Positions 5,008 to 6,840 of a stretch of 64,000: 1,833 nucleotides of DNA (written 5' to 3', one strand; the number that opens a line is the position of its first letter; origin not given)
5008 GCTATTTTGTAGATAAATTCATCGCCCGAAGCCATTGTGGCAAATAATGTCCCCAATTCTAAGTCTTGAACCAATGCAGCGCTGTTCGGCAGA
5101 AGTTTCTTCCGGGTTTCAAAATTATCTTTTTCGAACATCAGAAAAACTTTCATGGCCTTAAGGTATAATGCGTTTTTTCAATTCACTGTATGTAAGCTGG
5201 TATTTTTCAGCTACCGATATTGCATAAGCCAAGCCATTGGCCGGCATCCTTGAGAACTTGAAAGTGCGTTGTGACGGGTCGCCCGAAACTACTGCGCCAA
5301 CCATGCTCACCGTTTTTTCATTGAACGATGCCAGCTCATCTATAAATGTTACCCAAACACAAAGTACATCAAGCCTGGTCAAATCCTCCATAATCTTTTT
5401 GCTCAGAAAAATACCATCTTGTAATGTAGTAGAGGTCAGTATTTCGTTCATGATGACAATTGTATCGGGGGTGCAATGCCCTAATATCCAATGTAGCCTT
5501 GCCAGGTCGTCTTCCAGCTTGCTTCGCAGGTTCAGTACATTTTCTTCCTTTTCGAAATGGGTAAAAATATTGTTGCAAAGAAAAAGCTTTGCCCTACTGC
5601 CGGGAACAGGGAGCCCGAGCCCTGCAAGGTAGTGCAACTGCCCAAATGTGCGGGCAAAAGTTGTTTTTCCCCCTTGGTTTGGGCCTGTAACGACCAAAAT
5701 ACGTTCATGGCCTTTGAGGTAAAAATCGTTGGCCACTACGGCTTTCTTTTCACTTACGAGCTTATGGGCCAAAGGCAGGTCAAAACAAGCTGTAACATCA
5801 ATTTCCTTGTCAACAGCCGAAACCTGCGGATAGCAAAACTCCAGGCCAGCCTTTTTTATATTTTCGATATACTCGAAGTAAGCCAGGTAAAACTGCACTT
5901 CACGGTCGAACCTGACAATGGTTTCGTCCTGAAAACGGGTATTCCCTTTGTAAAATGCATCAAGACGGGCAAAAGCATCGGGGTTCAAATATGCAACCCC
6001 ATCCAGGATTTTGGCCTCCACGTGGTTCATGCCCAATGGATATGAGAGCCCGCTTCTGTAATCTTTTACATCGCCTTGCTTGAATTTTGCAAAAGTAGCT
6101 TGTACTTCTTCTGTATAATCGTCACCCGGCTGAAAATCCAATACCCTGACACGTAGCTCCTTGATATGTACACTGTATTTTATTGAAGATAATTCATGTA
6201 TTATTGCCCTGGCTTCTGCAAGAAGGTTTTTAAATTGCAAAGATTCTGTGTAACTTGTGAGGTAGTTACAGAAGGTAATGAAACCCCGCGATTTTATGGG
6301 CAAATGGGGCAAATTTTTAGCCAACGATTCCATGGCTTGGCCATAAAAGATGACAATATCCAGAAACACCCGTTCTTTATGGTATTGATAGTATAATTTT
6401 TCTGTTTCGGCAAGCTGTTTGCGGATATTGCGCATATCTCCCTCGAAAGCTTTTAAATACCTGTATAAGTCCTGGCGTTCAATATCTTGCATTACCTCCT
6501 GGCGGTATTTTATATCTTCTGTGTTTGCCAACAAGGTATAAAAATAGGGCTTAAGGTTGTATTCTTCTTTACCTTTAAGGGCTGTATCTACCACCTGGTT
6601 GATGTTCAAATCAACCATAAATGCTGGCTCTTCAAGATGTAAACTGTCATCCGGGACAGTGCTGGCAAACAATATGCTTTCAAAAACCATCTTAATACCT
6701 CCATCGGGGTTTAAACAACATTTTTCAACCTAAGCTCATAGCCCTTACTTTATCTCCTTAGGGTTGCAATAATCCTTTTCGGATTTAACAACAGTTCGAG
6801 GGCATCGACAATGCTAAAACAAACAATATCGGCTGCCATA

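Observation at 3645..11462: Fluoride riboswitch heads a nine-gene, ~7.8-kb operon whose distal cargo has no known role in fluoride resistance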

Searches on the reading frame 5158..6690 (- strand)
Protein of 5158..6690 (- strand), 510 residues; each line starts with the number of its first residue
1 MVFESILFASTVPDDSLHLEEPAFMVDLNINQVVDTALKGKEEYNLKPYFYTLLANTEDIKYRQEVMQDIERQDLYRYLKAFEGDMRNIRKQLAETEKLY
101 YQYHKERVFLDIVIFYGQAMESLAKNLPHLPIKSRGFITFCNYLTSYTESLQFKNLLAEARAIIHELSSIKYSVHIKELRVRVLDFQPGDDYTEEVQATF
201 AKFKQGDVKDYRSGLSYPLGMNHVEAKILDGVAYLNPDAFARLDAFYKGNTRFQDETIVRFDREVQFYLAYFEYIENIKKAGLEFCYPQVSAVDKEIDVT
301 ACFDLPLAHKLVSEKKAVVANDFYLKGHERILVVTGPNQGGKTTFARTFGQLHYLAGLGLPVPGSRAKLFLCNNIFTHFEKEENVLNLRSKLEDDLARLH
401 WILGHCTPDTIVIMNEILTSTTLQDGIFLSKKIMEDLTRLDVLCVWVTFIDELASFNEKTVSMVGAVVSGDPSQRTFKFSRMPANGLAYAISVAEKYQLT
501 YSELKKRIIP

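Call 6: search_protein_families(library=pfam, proteins=[window:5158-6690:-], max_evalue=0.01)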
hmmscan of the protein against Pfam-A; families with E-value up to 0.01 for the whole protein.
window:5158-6690:- (510 aa): 2 families
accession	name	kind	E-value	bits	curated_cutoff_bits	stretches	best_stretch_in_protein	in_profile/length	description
PF00488.27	MutS_V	-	7e-19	69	30.2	1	333-496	2-169/188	MutS domain V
PF13401.12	AAA_22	-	0.0063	17.3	27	0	328-408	4-84/130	AAA domain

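Call 7: search_protein_families(library=ncbifam, proteins=[window:5158-6690:-], max_evalue=0.01)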
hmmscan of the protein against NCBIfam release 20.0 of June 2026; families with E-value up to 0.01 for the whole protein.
window:5158-6690:- (510 aa): 4 families
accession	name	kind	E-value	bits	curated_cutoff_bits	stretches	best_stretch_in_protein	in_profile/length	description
NF003810.1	PRK05399.1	equivalog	1.3e-23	83.6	480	1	283-494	558-772/793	DNA mismatch repair protein MutS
TIGR01069.2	mutS2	equivalog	2.4e-21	75.8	400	1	308-500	307-500/790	endonuclease MutS2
TIGR01070.1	mutS1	equivalog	1.6e-18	66.5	641.7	1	310-487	575-751/840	DNA mismatch repair protein MutS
NF052383.1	ATPase_KamC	equivalog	9.4e-15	54.4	300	1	284-458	265-436/508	lysine 5,6-aminomutase reactivase ATPase KamC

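Call 19: find_homologous_proteins(query=window:5158-6690:-, max_evalue=0.00001)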
Query window:5158-6690:- (510 aa): 8000 proteins with E <= 0.00001 among 8000 candidates; the best 120 are listed.
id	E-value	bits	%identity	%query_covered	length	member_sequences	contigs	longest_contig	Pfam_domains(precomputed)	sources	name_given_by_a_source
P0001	3.8e-298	1007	100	87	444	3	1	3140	PF00488.28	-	-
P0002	1.2e-201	689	60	100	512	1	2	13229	PF00488.28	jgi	jgi:DNA mismatch repair protein MutS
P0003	6.8e-194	663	59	100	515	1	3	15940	PF00488.28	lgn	-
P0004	3.7e-191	654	60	100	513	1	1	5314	PF00488.28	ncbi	-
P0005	1.5e-190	652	59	100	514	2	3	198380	PF00488.28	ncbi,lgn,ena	-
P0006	3.4e-189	648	60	97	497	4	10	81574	PF00488.28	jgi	jgi:DNA mismatch repair ATPase MutS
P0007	3.9e-189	647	59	99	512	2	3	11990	PF00488.28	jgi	jgi:DNA mismatch repair protein MutS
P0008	2.0e-188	645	59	97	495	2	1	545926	PF00488.28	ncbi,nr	ncbi:MAG: DNA mismatch repair protein MutS [Bacteroidota bacterium]|nr:DNA mismatch repair protein M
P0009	1.3e-186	639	58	100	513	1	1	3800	PF00488.28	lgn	-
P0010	1.7e-186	639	58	100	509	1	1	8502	PF00488.28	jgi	jgi:hypothetical protein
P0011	6.2e-186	637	58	100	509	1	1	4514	PF00488.28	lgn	-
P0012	8.2e-186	636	59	97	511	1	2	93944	PF00488.28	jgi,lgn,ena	-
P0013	1.1e-184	633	57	99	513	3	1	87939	PF00488.28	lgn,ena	-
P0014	5.6e-184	630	57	100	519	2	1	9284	PF00488.28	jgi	jgi:DNA mismatch repair protein MutS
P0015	6.1e-184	630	57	100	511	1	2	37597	PF00488.28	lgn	-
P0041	5.8e-178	611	57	96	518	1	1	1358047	PF00488.28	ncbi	ncbi:MAG: hypothetical protein AB2L24_04765 [Mangrovibacterium sp.]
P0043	7.9e-178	610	56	100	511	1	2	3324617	PF00488.28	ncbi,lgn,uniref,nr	ncbi:MutS-related protein [Moorella sp. Hama-1]|uniref:MutS-related protein n=1 Tax=Moorella sp. Ham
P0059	7.9e-177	607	57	100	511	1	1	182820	PF00488.28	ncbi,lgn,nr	ncbi:MAG TPA: hypothetical protein VNM22_16400 [Candidatus Limnocylindrales bacterium]|nr:hypothetic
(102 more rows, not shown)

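Call 22: find_encoding_contigs(protein=P0043, flank=10000, max_places=2)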
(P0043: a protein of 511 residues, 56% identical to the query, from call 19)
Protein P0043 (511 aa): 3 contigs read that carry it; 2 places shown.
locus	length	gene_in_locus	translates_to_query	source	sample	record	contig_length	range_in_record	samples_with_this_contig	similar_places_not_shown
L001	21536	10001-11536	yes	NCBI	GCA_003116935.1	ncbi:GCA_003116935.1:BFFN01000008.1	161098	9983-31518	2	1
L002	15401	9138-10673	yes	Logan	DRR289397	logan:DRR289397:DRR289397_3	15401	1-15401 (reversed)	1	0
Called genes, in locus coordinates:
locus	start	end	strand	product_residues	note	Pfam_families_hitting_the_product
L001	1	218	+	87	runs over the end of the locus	PF11823:Se_S_carrier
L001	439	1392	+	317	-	-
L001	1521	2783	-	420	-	PF03816:LytR_cpsA_psr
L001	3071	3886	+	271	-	PF01261:AP_endonuc_2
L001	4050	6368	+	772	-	PF00563:EAL, PF00571:CBS (faint), PF00990:GGDEF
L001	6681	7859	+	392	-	PF00999:Na_H_Exchanger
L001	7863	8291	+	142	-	PF00582:Usp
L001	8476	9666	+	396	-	PF07690:MFS_1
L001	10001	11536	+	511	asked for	PF00488:MutS_V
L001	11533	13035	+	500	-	PF00488:MutS_V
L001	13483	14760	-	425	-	PF03952:Enolase_N, PF00113:Enolase_C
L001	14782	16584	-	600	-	PF03193:RsgA_GTPase (faint), PF00350:Dynamin_N, PF01926:MMR_HSR1 (weak), PF00009:GTP_EFTU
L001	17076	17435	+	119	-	PF02641:DUF190, PF00543:P-II (weak)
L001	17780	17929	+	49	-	-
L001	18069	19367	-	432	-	PF01964:ThiC_Rad_SAM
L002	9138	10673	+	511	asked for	PF00488:MutS_V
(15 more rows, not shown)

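Call 23: find_encoding_contigs(protein=P0041, flank=10000, max_places=2)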
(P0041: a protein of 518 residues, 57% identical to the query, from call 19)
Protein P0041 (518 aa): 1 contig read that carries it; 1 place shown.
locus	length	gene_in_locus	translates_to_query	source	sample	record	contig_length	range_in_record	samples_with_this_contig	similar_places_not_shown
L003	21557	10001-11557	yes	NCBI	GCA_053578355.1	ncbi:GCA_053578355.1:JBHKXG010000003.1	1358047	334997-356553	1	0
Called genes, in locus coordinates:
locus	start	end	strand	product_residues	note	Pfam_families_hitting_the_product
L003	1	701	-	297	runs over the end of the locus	PF00005:ABC_tran, PF13304:AAA_21 (faint)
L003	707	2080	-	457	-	PF13379:NMT1_2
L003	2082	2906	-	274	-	PF00528:BPD_transp_1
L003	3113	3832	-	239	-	PF00072:Response_reg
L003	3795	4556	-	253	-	PF06580:His_kinase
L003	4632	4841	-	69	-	-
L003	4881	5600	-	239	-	-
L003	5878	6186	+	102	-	-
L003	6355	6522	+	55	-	-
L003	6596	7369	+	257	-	PF01925:TauE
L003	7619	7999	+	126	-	PF02537:CRCB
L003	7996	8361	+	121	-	PF02641:DUF190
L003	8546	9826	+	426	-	PF03952:Enolase_N, PF00113:Enolase_C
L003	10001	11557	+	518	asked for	PF00488:MutS_V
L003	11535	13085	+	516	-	PF00488:MutS_V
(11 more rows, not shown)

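Call 24: find_encoding_contigs(protein=P0059, flank=10000, max_places=2)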
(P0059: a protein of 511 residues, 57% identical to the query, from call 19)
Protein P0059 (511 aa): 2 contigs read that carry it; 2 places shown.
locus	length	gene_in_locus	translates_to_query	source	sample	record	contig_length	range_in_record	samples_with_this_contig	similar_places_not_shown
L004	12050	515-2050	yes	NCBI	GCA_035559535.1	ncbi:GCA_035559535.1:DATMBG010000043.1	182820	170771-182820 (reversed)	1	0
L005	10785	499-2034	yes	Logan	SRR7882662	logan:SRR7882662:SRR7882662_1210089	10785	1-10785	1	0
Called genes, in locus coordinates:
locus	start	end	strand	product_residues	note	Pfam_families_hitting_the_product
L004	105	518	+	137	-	PF02641:DUF190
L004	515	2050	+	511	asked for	PF00488:MutS_V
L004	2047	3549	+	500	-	PF00488:MutS_V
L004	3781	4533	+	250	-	-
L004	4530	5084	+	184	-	PF01467:CTP_transf_like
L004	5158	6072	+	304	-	PF00491:Arginase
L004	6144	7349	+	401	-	PF00768:Peptidase_S11, PF13354:Beta-lactamase2, PF07943:PBP5_C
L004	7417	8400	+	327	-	PF00389:2-Hacid_dh, PF02826:2-Hacid_dh_C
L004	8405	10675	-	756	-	PF03544:TonB_C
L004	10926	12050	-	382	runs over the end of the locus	-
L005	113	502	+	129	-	PF02641:DUF190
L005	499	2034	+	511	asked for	PF00488:MutS_V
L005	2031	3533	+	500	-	PF00488:MutS_V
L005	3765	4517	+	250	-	-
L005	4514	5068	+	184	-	PF01467:CTP_transf_like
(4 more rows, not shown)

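Call 28: find_related_loci(query=A1, collection=genome_contigs, flank=10000)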
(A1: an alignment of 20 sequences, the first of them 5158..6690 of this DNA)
Query A1 (510 aa) in genome_contigs; peptide patterns used: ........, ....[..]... (x = any residue, [..] = any of these).
600 stretches matched a pattern (row limit reached: there are more); 597 encode a relative of the query (tblastn E <= 1e-3); the best 80 are kept; 80 distinct loci.
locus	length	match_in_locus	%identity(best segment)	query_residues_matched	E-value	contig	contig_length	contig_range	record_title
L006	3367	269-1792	54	3-508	0e+0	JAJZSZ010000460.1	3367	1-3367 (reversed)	MAG: Bacteroidetes bacterium isolate SKS3.bin61 NODE_47999_length_3367_cov_1.925926, whole genome shotgun sequence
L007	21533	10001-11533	54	1-510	4e-180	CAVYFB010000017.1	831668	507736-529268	MAG: uncultured Chloroflexia bacterium isolate MFD00991.bin.2.51 genome assembly, contig: contig_42872, whole genome sho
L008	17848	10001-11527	55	1-508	9e-180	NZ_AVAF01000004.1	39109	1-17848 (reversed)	MAG: Thermoanaerobacter sp. A7A NODE_106_length_39069_cov_153.890961, whole genome shotgun sequence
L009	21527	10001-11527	55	1-508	4e-179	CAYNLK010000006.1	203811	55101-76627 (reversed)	MAG TPA_asm: uncultured Caldilineaceae bacterium isolate binchicken_co44_236 genome assembly, contig: NODE_64_length_203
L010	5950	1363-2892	54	1-509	0e+0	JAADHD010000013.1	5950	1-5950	MAG: Verrucomicrobiota bacterium isolate M_MetaBat.16 contig-127_23639, whole genome shotgun sequence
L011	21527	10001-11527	54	1-508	3e-178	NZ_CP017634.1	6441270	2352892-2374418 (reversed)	Candidatus Formimonas warabiya strain DCMF chromosome, complete genome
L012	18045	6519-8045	54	1-508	2e-177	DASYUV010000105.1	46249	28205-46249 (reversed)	MAG TPA_asm: Candidatus Binatia bacterium isolate SMAG_U4604 k141_647675, whole genome shotgun sequence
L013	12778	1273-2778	54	3-508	2e-177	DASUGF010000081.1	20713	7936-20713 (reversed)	MAG TPA_asm: Parafilimonas sp. isolate SMAG_U1398 k141_1890357, whole genome shotgun sequence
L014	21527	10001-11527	55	1-508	3e-177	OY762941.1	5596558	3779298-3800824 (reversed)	MAG: uncultured Syntrophobacter sp. isolate 8beb1b32-fcc7-4ae2-b8e9-2f20d438afad genome assembly, chromosome: 1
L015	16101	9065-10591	55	1-508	8e-177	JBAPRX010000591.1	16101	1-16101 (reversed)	MAG: Candidatus Promineifilaceae bacterium isolate MFD01065_ilm_asm_bin18 k127_24258, whole genome shotgun sequence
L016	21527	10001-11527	54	1-508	4e-176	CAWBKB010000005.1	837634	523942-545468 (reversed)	MAG: uncultured delta proteobacterium isolate MFD03323.bin.2.103 genome assembly, contig: contig_46461, whole genome sho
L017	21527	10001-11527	55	1-508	6e-176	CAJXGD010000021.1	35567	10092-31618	TPA_asm: uncultured bacterium isolate SRR4028170_bin.16_MetaBAT_v2.12.1_MAG genome assembly, contig: NODE_259_length_355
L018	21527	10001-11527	54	1-508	6e-176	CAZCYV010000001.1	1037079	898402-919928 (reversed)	MAG TPA_asm: uncultured Anaerolinea sp. isolate binchicken_co274_310 genome assembly, contig: NODE_1_length_1037079_cov_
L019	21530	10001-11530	53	1-508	7e-176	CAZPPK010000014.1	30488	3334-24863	MAG TPA_asm: uncultured Lentimicrobiaceae bacterium isolate SRP128015_co1_274 genome assembly, contig: NODE_1681_length_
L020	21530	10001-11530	54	1-509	5e-175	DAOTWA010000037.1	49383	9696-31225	MAG TPA_asm: Anaerolineaceae bacterium isolate H111_98 k127_1536096, whole genome shotgun sequence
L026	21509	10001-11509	52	1-501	2e-173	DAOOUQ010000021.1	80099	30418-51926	MAG TPA_asm: Bacteroidales bacterium isolate AMR_MDS_2463 NODE_164_length_80099_cov_12.518277, whole genome shotgun sequ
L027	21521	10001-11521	52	3-508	4e-173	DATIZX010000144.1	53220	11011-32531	MAG TPA_asm: Verrucomicrobiia bacterium isolate SMAG_U15312 k141_5616922, whole genome shotgun sequence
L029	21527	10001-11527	54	1-508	5e-172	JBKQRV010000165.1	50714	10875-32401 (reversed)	MAG: Alphaproteobacteria bacterium isolate MGr3G3H3I__bin_160 MGr3G3H3I_000000244364, whole genome shotgun sequence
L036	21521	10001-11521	52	3-508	2e-169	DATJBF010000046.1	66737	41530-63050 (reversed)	MAG TPA_asm: Verrucomicrobiia bacterium isolate SMAG_U15347 k141_2182162, whole genome shotgun sequence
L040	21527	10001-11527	53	1-509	1e-168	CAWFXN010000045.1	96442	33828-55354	MAG: uncultured Alphaproteobacteria bacterium isolate MFD06714.bin.3.18 genome assembly, contig: contig_69102, whole gen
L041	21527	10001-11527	50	1-508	2e-168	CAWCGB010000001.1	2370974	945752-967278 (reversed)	MAG: uncultured delta proteobacterium isolate MFD01231.bin.2.77 genome assembly, contig: contig_11470, whole genome shot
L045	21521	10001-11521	53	3-510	4e-167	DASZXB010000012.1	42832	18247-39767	MAG TPA_asm: Verrucomicrobiia bacterium isolate SMAG_U6172 k141_802082, whole genome shotgun sequence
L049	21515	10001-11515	52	3-508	1e-165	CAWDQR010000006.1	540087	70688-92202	MAG: uncultured Alphaproteobacteria bacterium isolate MFD03399.bin.1.125 genome assembly, contig: contig_32321, whole ge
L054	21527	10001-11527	50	1-508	3e-164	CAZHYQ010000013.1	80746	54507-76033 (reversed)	MAG TPA_asm: uncultured Longilinea sp. isolate SRP216815_co1_181 genome assembly, contig: NODE_345_length_80746_cov_15.5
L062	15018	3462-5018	51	1-510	8e-164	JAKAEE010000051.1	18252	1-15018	MAG: Bacteroidetes bacterium isolate WY1.bin124 NODE_4588_length_18252_cov_14.383724, whole genome shotgun sequence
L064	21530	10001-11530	51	1-508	4e-163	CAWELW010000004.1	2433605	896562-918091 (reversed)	MAG: uncultured Alphaproteobacteria bacterium isolate MFD05580.bin.1.53 genome assembly, contig: contig_7116, whole geno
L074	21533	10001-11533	49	1-510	2e-161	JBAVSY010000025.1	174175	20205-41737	MAG: Candidatus Korobacteraceae bacterium isolate MFD01097_ilm_asm_bin2 k127_2408, whole genome shotgun sequence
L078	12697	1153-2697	50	1-508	1e-160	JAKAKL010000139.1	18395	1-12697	MAG: Bacteroidetes bacterium isolate WY4.bin70 NODE_3669_length_18395_cov_1.923199, whole genome shotgun sequence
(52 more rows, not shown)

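Call 43: search_solved_structures(query=A1, max_evalue=0.01, show_alignments=2)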
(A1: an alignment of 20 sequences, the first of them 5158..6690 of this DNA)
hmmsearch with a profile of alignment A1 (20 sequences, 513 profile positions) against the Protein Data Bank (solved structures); distinct sequences matched with E-value up to 0.01: 37.
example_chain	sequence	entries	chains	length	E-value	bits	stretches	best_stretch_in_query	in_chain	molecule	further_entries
3thw_B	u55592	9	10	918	2e-20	76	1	280-452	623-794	DNA mismatch repair protein Msh3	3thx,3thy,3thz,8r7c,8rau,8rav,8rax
8r7v_B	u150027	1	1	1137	3.1e-20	75.4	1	280-452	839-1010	DNA mismatch repair protein Msh3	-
8olx_B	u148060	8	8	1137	3.1e-20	75.4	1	280-452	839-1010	DNA mismatch repair protein Msh3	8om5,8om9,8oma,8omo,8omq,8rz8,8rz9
7vuf_B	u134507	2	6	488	3.8e-20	75.1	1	322-508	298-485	Endonuclease MutS2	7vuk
8r7e_B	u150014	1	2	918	4.8e-20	74.7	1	280-452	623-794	DNA mismatch repair protein Msh3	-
8rz7_B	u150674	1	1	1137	7.3e-20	74.1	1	280-452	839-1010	DNA mismatch repair protein Msh3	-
8rb1_B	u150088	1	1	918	8.5e-20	73.9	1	280-452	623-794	DNA mismatch repair protein Msh3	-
8raw_B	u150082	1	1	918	2.8e-19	72.2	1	280-452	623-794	DNA mismatch repair protein Msh3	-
8raz_B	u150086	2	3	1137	3e-19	72.1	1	280-452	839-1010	DNA mismatch repair protein Msh3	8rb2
8r7c_A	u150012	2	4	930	1.7e-18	69.7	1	316-485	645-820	DNA mismatch repair protein Msh2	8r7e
2o8b_A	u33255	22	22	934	1.7e-18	69.6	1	316-485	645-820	DNA mismatch repair protein Msh2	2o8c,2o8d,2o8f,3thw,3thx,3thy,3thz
2o8e_A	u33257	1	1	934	1.7e-18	69.6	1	316-485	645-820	DNA mismatch repair protein Msh2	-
8rb1_A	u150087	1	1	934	6.6e-18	67.7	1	316-485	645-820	DNA mismatch repair protein Msh2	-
5x9w_A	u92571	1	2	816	6.8e-18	67.6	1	323-499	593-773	DNA mismatch repair protein MutS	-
5yk4_A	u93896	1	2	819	6.9e-18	67.6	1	323-499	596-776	DNA mismatch repair protein MutS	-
7qv3_v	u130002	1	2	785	1.1e-16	63.7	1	290-482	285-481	Endonuclease MutS2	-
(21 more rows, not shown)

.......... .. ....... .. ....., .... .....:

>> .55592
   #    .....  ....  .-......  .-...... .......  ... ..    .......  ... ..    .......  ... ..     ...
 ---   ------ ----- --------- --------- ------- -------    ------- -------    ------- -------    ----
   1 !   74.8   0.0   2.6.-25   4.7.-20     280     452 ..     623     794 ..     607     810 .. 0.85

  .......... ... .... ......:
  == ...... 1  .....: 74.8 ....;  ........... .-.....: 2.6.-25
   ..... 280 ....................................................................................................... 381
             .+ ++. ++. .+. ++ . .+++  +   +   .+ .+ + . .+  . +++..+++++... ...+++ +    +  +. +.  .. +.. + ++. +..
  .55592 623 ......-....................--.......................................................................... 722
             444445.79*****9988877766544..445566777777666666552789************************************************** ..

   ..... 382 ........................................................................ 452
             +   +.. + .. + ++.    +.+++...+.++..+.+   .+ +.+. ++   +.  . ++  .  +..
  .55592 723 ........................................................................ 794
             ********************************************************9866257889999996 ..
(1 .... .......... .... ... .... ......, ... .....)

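Call 44: predict_structure(alignment_id=A1)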
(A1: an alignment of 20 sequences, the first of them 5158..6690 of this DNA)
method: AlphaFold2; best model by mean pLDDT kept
length: 510 residues; sequences in the alignment: 20
mean_pLDDT: 59.6   pTM: 0.56
mean pLDDT of the five models: 59.6, 58.9, 54.2, 52.8, 51.8
residues with pLDDT >= 90: 60; 70-90: 126; 50-70: 86; < 50: 238
segments of 3 or more residues with pLDDT < 50: 11-53, 206-217, 294-350, 372-422, 440-510
pLDDT, mean of each block of 10 residues (from residue 1): 58 36 37 38 34 60 86 89 90 83 88 94 87 85 91 95 90 75 76 65 49 46 76 89 93 84 79 68 63 45 35 34 32 36 41 64 57 33 29 43 43 45 53 54 46 42 43 40 43 42 35
secondary structure, 60 per line:
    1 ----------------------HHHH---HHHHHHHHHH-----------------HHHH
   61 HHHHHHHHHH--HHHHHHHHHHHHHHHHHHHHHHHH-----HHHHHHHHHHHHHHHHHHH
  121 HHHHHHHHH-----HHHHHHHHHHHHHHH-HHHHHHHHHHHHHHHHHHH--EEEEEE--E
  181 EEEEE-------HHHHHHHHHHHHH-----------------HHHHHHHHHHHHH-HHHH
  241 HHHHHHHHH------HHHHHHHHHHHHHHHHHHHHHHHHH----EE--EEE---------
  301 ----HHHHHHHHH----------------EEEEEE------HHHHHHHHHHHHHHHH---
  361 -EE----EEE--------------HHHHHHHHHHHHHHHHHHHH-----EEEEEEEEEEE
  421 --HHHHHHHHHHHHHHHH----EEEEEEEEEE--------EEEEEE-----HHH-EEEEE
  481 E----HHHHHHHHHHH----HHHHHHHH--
elements in order: H23-26 H30-39 H57-70 H73-96 H102-129 H135-149 H151-169 E172-177 E180-185 H193-205 H223-235 H237-249 H256-280 E289-291 H305-313 E330-335 H342-357 E368-370 H385-404 E410-420 H423-438 E443-452 E461-466 E476-481 H486-496 H501-508
